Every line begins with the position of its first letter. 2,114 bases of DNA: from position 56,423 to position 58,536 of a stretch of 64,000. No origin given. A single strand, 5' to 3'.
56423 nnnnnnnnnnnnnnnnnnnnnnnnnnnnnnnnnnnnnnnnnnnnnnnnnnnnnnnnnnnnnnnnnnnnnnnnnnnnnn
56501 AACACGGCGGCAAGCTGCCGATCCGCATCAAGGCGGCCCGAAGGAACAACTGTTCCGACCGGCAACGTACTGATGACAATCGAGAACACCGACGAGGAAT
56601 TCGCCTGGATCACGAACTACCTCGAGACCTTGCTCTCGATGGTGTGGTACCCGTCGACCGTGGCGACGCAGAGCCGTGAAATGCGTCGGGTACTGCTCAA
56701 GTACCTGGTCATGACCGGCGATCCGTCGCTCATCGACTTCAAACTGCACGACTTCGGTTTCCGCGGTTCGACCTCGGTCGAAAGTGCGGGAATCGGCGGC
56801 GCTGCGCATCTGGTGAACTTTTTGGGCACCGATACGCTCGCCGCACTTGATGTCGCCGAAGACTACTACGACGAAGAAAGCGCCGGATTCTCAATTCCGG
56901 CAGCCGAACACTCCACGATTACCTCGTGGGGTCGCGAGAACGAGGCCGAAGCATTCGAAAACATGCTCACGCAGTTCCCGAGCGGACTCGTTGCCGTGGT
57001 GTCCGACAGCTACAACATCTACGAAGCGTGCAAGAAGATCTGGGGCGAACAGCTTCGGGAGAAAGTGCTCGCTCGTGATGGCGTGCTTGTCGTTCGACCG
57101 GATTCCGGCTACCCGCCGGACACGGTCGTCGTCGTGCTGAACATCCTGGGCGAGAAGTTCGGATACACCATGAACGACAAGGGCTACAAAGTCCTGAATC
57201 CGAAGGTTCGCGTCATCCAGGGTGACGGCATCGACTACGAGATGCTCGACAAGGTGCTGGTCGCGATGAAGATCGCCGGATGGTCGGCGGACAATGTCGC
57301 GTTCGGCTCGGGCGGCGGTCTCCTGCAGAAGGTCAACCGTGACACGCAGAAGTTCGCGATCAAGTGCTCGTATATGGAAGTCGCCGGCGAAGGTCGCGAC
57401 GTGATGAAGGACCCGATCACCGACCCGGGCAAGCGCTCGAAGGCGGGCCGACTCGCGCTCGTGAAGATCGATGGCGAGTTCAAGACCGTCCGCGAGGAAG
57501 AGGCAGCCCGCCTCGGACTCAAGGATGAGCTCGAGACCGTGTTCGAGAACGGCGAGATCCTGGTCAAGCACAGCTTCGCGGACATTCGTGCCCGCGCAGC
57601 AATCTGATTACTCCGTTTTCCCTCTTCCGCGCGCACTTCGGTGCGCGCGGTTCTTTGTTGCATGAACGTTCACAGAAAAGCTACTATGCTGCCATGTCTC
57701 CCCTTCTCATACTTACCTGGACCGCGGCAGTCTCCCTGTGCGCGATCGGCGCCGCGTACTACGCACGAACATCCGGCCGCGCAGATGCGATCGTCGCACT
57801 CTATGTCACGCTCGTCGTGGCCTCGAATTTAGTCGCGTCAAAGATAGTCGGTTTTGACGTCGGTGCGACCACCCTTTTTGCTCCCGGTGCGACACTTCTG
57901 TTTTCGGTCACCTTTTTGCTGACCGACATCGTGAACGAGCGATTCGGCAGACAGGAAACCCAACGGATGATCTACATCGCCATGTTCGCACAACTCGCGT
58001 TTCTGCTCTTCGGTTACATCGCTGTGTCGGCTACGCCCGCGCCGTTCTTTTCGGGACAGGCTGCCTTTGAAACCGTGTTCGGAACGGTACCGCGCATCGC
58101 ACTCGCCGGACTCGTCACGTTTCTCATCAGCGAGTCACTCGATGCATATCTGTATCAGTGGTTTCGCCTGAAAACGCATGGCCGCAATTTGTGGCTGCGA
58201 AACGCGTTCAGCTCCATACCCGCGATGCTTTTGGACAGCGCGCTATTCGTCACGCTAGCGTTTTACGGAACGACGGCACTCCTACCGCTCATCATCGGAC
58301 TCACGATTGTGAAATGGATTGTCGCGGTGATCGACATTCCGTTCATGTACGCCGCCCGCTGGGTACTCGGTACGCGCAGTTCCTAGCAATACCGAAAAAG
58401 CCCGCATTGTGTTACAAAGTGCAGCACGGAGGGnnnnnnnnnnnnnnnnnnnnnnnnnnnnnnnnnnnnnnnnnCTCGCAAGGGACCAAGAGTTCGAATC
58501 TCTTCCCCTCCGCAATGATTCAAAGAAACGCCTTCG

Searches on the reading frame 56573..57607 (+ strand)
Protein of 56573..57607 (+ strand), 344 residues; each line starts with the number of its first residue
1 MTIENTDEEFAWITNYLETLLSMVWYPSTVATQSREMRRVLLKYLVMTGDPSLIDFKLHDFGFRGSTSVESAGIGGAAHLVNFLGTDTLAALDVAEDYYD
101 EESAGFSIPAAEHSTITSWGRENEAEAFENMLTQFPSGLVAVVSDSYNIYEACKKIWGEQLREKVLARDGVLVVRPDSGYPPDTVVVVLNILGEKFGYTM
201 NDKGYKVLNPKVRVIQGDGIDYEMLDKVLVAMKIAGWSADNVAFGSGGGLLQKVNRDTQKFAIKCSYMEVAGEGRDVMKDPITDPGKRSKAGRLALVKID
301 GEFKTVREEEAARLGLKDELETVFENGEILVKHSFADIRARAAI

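Call 66: search_protein_families(library=pfam, proteins=[window:56573-57607:+], max_evalue=0.00001)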
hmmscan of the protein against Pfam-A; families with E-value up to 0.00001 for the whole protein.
window:56573-57607:+ (344 aa): 1 family
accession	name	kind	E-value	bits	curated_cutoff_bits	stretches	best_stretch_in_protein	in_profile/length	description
PF04095.22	NAPRTase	-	2.6e-57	194.8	20.8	1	56-327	1-238/239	Nicotinate phosphoribosyltransferase (NAPRTase) family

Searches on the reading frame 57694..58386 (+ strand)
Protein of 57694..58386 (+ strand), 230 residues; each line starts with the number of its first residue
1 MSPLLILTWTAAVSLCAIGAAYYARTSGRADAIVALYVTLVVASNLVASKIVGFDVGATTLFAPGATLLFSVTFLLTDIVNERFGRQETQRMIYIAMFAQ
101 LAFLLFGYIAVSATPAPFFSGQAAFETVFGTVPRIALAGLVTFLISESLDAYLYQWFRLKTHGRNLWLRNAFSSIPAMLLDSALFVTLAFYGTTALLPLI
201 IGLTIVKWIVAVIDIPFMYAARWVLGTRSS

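Call 66: search_protein_families(library=pfam, proteins=[window:57694-58386:+], max_evalue=0.00001)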
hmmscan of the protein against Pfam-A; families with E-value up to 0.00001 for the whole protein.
window:57694-58386:+ (230 aa): 2 families
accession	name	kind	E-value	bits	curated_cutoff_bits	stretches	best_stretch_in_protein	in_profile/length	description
PF02592.20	Vut_1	-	2.8e-43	148.3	27.2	1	65-220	2-151/152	Putative vitamin uptake transporter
PF20973.2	VUPS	-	4.6e-08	33.3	27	1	49-213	34-197/206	Vitamin uptake-like sensor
